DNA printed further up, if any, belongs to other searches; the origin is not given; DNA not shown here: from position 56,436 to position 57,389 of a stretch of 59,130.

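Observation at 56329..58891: Phage-encoded GroEL plus GroES with an unknown 217-aa gene between them, under its own promoter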

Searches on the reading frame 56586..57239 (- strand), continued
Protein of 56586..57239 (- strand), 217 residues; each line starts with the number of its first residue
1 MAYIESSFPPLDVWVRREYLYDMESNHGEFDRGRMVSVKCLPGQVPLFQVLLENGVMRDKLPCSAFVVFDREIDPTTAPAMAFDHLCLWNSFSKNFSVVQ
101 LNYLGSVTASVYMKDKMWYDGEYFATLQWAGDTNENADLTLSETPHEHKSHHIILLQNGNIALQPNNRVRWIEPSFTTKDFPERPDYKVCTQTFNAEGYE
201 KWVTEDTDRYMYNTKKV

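Call 65: search_solved_structures(query=A3, max_evalue=10)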
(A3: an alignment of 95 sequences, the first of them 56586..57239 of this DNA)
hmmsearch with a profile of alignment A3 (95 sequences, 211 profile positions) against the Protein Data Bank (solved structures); distinct sequences matched with E-value up to 10: 5.
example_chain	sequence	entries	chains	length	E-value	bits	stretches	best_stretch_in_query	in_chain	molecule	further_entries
1a0i_A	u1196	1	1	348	0.35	13.4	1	26-88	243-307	DNA LIGASE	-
3o00_A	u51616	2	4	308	0.42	13.1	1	61-99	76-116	Cell invasion protein sipD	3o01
3nzz_A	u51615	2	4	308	0.44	13.1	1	61-99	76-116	Cell invasion protein sipD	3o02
7rye_F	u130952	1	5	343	0.5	12.9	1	61-99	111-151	Cell invasion protein SipD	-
2ym9_A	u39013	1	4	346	0.51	12.9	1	61-99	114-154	CELL INVASION PROTEIN SIPD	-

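Call 74: predict_structure(alignment_id=A3)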
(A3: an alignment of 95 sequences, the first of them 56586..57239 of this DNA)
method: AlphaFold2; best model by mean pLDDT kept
length: 217 residues; sequences in the alignment: 95
mean_pLDDT: 92.4   pTM: 0.87
mean pLDDT of the five models: 92.4, 91.8, 91.4, 90.4, 90.2
residues with pLDDT >= 90: 167; 70-90: 41; 50-70: 9; < 50: 0
segments of 3 or more residues with pLDDT < 50: none
pLDDT, mean of each block of 10 residues (from residue 1): 89 98 98 98 97 98 96 93 97 95 95 97 97 68 77 98 97 96 92 83 86 84
secondary structure, 60 per line:
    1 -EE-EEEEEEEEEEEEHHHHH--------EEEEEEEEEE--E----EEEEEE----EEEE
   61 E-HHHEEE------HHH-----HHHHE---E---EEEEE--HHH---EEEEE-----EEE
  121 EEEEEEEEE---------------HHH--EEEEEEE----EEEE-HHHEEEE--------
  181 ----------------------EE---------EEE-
elements in order: E5-16 H17-21 E30-39 E47-52 E57-61 E66-68 H83-86 E95-99 E108-112 E118-129 E150-156 E161-164 E169-172 E214-216

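Call 76: fold_search(model_id=the predicted structure, library=pdb)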
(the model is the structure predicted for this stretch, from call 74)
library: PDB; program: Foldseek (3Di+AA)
matches with E <= 10: 552; with E <= 0.001: 0
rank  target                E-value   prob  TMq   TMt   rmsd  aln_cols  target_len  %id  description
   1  6my0_B                4.0e-03  0.96  0.20  0.34  13.9       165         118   11  Structure of 53BP1 Tandem Tudor domains with E1549P and D1550N mutations (released 2019-11-27)
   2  6my0_A                4.7e-03  0.97  0.20  0.33  14.6       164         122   11  Structure of 53BP1 Tandem Tudor domains with E1549P and D1550N mutations (released 2019-11-27)
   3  3lh0_A                4.7e-03  0.95  0.18  0.31  14.3       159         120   11  Crystal structure of the 53BP1 tandem tudor domain in complex with p53K372me2 (released 2010-03-23)
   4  5kh6                  6.1e-03  0.85  0.21  0.22  18.1       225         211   11  SETDB1 in complex with a fragment candidate (released 2016-09-21)
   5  6au2                  6.5e-03  0.97  0.22  0.22  14.6       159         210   11  Crystal structure of SETDB1 Tudor domain with aryl triazole fragments (released 2017-10-11)
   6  6mxx_C                9.5e-03  0.90  0.20  0.32  13.5       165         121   12  Structure of 53BP1 tandem Tudor domains in complex with small molecule UNC2991 (released 2019-11-27)
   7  6bhi_A                1.1e-02  0.96  0.23  0.24  14.4       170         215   10  Crystal structure of SETDB1 with a modified H3 peptide (released 2017-12-06)
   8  9cux                  1.1e-02  0.95  0.22  0.22  14.8       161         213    8  Crystal Structure of SETDB1 Tudor domain in complex with UNC100016 (released 2024-10-02)
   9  6vip_B                1.1e-02  0.92  0.19  0.32  14.2       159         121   10  TUDOR DOMAIN OF TUMOR SUPPRESSOR P53BP1 WITH MFP-6008 (released 2020-02-12)
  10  8eom_A                1.1e-02  0.92  0.20  0.32  14.1       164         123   12  TUDOR DOMAIN OF TUMOR SUPPRESSOR P53BP1 WITH MFP-5973 (released 2023-01-18)
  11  5ke2                  1.1e-02  0.97  0.22  0.23  12.9       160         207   13  Crystal structure of SETDB1 Tudor domain in complex with inhibitor XST06472A (released 2016-07-13)
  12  8t2d_A                1.1e-02  0.87  0.19  0.33  14.0       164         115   10  Ubiquitin variant i53:Mutant T12Y.T14E.L67R with 53BP1 Tudor domain (released 2024-03-27)
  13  5kch                  1.2e-02  0.96  0.21  0.22  13.0       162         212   13  SETDB1 in complex with an early stage, low affinity fragment candidate modelled at reduced occupancy into weak electron  (released 2016-07-27)
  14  7c9n_A                1.3e-02  0.92  0.21  0.21  12.9       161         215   14  Crystal structure of SETDB1 tudor domain in complexed with Compound 1. (released 2021-04-07)
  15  6bhg_A                1.3e-02  0.85  0.23  0.24  17.6       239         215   10  Crystal structure of SETDB1 with a modified H3 peptide (released 2017-12-06)
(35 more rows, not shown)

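Call 80: find_related_loci(query=window:56586-57239:-, collection=metagenome_contigs, flank=4000)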
Query window:56586-57239:- (217 aa) in metagenome_contigs; peptide patterns used: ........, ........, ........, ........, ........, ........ (x = any residue, [..] = any of these).
120 stretches matched a pattern; 85 encode a relative of the query (tblastn E <= 1e-3); the best 80 are kept; 80 distinct loci.
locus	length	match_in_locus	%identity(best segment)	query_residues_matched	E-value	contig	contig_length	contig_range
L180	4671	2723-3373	97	1-217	4e-151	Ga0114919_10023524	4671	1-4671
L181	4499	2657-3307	97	1-217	5e-151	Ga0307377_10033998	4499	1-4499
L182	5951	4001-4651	92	1-217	3e-142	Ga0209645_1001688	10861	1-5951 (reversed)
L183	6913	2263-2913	92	1-217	8e-142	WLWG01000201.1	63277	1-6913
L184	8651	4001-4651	92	1-217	1e-141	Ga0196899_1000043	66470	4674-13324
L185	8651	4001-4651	91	1-217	3e-141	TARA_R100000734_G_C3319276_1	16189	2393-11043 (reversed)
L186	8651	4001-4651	90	1-217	1e-140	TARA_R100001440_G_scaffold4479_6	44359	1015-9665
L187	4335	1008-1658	90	1-217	8e-142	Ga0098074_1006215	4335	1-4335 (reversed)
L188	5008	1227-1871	76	1-217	1e-115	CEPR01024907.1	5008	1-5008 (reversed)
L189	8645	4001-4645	76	1-217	2e-115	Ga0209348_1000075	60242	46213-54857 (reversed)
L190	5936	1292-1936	75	1-217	3e-115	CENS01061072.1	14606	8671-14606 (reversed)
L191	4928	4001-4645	74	1-217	5e-114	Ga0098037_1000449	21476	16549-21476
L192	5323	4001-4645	74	1-217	3e-113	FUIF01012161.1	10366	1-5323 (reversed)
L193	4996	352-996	74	1-217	3e-113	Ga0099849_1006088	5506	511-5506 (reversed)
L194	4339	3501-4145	74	1-217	8e-114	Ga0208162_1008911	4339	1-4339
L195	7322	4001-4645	74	1-217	6e-113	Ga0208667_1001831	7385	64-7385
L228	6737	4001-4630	55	1-215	4e-75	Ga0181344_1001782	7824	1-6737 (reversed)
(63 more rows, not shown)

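Call 91: search_protein_families(library=padloc, proteins=[window:56586-57239:-], max_evalue=0.01)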
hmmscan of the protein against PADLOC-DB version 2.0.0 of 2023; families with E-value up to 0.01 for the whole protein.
window:56586-57239:- (217 aa): 0 families

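Call 92: search_protein_families(library=pfam, alignment_id=A3, max_evalue=0.01)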
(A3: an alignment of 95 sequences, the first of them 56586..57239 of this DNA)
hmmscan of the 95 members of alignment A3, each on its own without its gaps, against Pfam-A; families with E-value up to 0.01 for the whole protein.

A. member 1, window:56586-57239:- (217 aa): 0 families

B. families by the number of members that match (of 95 scanned): 0 families

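Call 93: find_related_loci(query=L195:893-2491:-, collection=viral_contigs, flank=6000)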
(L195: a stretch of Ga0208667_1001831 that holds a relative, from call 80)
Query L195:893-2491:- (532 aa) in viral_contigs; peptide patterns used: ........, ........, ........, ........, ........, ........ (x = any residue, [..] = any of these).
64 stretches matched a pattern; 59 encode a relative of the query (tblastn E <= 1e-3); 57 distinct loci.
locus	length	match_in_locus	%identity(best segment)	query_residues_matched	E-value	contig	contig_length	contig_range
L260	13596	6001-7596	88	1-532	0e+0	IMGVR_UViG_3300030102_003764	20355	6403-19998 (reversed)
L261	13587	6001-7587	85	1-532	0e+0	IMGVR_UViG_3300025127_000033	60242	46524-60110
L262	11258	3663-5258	100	1-532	0e+0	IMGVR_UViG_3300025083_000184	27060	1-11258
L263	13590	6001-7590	62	3-530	0e+0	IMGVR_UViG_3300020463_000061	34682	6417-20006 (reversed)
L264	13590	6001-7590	61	3-530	0e+0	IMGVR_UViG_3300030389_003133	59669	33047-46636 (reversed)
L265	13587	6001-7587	83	1-532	0e+0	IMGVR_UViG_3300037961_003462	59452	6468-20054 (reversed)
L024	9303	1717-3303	60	3-530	0e+0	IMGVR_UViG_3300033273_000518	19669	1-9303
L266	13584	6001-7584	60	3-530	0e+0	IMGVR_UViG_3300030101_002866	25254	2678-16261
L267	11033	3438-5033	59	3-532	0e+0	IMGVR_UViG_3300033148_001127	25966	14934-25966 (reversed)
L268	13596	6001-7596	59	3-532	0e+0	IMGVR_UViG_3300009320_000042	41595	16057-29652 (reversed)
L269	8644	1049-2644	60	3-532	0e+0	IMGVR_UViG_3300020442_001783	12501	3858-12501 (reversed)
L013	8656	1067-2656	60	3-530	0e+0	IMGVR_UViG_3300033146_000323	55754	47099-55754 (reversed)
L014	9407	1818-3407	60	3-530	0e+0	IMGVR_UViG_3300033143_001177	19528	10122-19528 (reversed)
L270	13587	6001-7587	61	3-530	0e+0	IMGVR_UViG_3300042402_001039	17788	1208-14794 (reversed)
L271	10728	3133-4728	59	3-532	0e+0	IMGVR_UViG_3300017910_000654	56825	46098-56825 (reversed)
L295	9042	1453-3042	60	3-529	0e+0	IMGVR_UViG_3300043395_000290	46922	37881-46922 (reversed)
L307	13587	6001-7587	60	3-530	0e+0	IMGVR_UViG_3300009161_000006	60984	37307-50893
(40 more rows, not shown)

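Call 94: find_related_loci(query=L228:2322-3899:-, collection=viral_contigs, flank=6000)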
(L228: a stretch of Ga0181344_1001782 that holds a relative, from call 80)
Query L228:2322-3899:- (525 aa) in viral_contigs; peptide patterns used: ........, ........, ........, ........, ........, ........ (x = any residue, [..] = any of these).
108 stretches matched a pattern; 99 encode a relative of the query (tblastn E <= 1e-3); the best 80 are kept; 80 distinct loci.
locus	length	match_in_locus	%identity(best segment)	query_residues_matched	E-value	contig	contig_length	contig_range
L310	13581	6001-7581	94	1-525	0e+0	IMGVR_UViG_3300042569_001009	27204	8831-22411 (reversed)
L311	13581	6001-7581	93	1-525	0e+0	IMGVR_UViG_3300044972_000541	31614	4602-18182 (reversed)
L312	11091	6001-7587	93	1-525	0e+0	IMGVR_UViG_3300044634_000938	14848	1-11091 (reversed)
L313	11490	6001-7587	93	1-525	0e+0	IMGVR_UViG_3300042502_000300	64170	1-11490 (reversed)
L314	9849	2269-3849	90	1-525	0e+0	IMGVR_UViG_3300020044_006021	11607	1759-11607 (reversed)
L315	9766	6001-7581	92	1-525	0e+0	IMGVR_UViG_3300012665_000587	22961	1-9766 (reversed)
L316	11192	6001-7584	73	1-525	0e+0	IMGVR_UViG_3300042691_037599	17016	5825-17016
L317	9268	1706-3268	74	6-525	0e+0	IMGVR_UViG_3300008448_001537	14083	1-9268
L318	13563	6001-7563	74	6-525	0e+0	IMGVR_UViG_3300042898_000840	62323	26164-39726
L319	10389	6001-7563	74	6-525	0e+0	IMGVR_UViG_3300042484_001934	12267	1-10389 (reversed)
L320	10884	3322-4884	74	6-525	0e+0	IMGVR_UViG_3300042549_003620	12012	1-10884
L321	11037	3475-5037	73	5-525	0e+0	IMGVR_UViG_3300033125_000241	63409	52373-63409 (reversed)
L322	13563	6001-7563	71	6-525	0e+0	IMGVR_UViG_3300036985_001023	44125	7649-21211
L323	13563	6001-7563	71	6-525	0e+0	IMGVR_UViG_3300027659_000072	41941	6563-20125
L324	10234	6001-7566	73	6-525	0e+0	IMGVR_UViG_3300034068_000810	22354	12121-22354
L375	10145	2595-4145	55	8-519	1e-168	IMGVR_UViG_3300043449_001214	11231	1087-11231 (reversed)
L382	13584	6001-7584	53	1-519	2e-164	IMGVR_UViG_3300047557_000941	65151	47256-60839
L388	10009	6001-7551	54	8-519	1e-162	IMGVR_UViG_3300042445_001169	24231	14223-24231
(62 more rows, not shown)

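Call 97: search_protein_families(library=pfam, proteins=[L382:8556-9146:+, L382:7713-8216:+, L307:8109-8783:+, L307:7580-8068:+, L295:3048-3425:+, L295:3961-4311:+, L375:4503-5186:+, L388:7637-8176:+, L270:7580-8095:+], max_evalue=0.01)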
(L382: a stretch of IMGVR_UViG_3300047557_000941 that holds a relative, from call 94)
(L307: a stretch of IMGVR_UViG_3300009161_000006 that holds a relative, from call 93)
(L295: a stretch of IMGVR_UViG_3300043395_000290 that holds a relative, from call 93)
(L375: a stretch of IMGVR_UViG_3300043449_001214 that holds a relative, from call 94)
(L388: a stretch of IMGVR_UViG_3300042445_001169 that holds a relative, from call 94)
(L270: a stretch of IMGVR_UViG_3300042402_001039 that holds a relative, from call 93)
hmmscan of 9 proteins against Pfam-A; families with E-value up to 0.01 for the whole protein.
L382:8556-9146:+ (196 aa): 5 families
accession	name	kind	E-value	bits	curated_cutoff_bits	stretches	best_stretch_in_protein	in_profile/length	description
PF01381.28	HTH_3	-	4.7e-11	43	23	1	134-185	1-52/55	Helix-turn-helix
PF12844.13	HTH_19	-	2.4e-06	27.8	30.2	1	132-180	2-47/64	Helix-turn-helix domain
PF13443.12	HTH_26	-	2.9e-05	24.7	22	1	137-185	5-54/63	Cro/C1-type HTH DNA-binding domain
PF13560.12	HTH_31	-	0.0014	19.3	27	1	134-183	6-56/64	Helix-turn-helix domain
PF13545.12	HTH_Crp_2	-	0.0063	16.9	27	0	140-161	20-41/70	Crp-like helix-turn-helix domain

L382:7713-8216:+ (167 aa): 4 families
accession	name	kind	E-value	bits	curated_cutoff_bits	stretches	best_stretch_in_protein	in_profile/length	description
PF07463.16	NUMOD4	-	1e-15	58.1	23.4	1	2-47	1-48/49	NUMOD4 motif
PF13392.12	HNH_3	-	8.9e-08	32.1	24.8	1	57-100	2-44/46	HNH endonuclease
PF00847.26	AP2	-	0.00075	20.2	33.3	1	112-153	1-45/54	AP2 domain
PF18899.5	DUF5655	-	0.0042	17.6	24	0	40-100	54-104/109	Domain of unknown function (DUF5655)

L307:8109-8783:+ (224 aa): 2 families
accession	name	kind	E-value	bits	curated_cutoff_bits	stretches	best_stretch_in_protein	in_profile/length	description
PF07460.16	NUMOD3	-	0.0029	17.9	20.4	0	143-159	1-17/37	NUMOD3 motif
PF22083.2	I-HmuI_NUMOD-like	-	0.0061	16.6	27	0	181-203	11-33/46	DNA endonuclease I-HmuI-like, NUMOD-like domain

L307:7580-8068:+ (162 aa): 1 family
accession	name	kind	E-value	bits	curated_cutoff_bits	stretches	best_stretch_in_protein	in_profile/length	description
PF01844.29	HNH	-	0.0001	22.8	21.4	1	110-152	4-46/47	HNH endonuclease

L295:3048-3425:+ (125 aa): 1 family
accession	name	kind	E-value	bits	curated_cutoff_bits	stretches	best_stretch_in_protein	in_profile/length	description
PF25311.1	WDGH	-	5.9e-35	119.9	27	1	20-122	3-96/97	WDGH domain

L295:3961-4311:+ (116 aa): 2 families
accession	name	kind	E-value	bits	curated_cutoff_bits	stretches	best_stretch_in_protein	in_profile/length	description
PF02026.21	RyR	-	5.5e-13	49.4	27.4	1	54-102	24-72/91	RyR domain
PF24792.1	DUF7701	-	0.0022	18.6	27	1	64-111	44-89/91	Domain of unknown function (DUF7701)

L375:4503-5186:+ (227 aa): 0 families

L388:7637-8176:+ (179 aa): 5 families
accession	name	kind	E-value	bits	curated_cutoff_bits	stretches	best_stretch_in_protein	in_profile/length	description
PF01381.28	HTH_3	-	1.3e-12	48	23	1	123-176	1-54/55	Helix-turn-helix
PF13560.12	HTH_31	-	0.00023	21.9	27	1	120-173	3-57/64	Helix-turn-helix domain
PF01541.30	GIY-YIG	-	0.0016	19.1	22.6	1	6-82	3-72/78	GIY-YIG catalytic domain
PF13443.12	HTH_26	-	0.0017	19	22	1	131-174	10-54/63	Cro/C1-type HTH DNA-binding domain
PF13744.12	HTH_37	-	0.0021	18.3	27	1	118-177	18-78/80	Helix-turn-helix domain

L270:7580-8095:+ (171 aa): 3 families
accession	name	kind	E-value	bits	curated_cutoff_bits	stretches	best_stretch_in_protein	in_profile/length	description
PF12855.13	Ecl1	-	0.0027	19.2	28.3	1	6-31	8-32/170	TORC1 inhibitor Ecl family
PF13392.12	HNH_3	-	0.0038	17.3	24.8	1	119-140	16-37/46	HNH endonuclease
PF01844.29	HNH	-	0.0073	16.9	21.4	1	107-150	1-44/47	HNH endonuclease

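Call 102: find_related_loci(query=A1, collection=genome_contigs, flank=4000)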
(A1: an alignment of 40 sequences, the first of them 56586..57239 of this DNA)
Query A1 (217 aa) in genome_contigs; peptide patterns used: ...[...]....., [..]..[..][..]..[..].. (x = any residue, [..] = any of these).
31 stretches matched a pattern; 9 encode a relative of the query (tblastn E <= 1e-3); 9 distinct loci.
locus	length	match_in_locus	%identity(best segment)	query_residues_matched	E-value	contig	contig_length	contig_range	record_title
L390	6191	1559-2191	54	1-215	4e-80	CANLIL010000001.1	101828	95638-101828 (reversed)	MAG: Flavobacteriales bacterium isolate ZE-13may13-96 genome assembly, contig: ZE-13may13-C129-p1, whole genome shotgun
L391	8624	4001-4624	55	1-213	7e-77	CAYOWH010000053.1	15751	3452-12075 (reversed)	MAG TPA_asm: uncultured Bacteriovoracaceae bacterium isolate SRP193358_co1_710 genome assembly, contig: NODE_9888_length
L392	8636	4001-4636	40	1-216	2e-49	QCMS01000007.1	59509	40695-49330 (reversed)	Pelagibacteraceae bacterium AG-422-I02 Ga0172161_107, whole genome shotgun sequence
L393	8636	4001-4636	40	1-216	3e-48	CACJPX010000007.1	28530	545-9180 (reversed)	uncultured Pelagibacteraceae bacterium isolate AG-915-L05 genome assembly, contig: AG-915-L05_NODE_7, whole genome shotg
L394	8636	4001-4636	41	1-216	2e-47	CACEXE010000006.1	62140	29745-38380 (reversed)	uncultured Pelagibacteraceae bacterium isolate AG-404-L13 genome assembly, contig: AG-404-L13_NODE_6, whole genome shotg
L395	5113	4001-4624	39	1-212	1e-45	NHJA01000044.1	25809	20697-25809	MAG: Candidatus Pelagibacter sp. TMED203 148576, whole genome shotgun sequence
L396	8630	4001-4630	39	1-215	4e-42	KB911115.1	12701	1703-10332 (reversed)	Flavobacterium sp. SCGC AAA160-P02 genomic scaffold AAA160P02DRAFT_scaffold_31.32, whole genome shotgun sequence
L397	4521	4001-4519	38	1-175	7e-36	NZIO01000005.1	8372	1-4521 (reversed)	MAG: Candidatus Pelagibacter sp. isolate MED605 MHASMcontig_743757, whole genome shotgun sequence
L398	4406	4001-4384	35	1-130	4e-23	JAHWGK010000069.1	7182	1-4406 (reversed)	MAG: Thermoplasmata archaeon isolate Hel238.bin54 NODE_69_length_7182_cov_14.651091, whole genome shotgun sequence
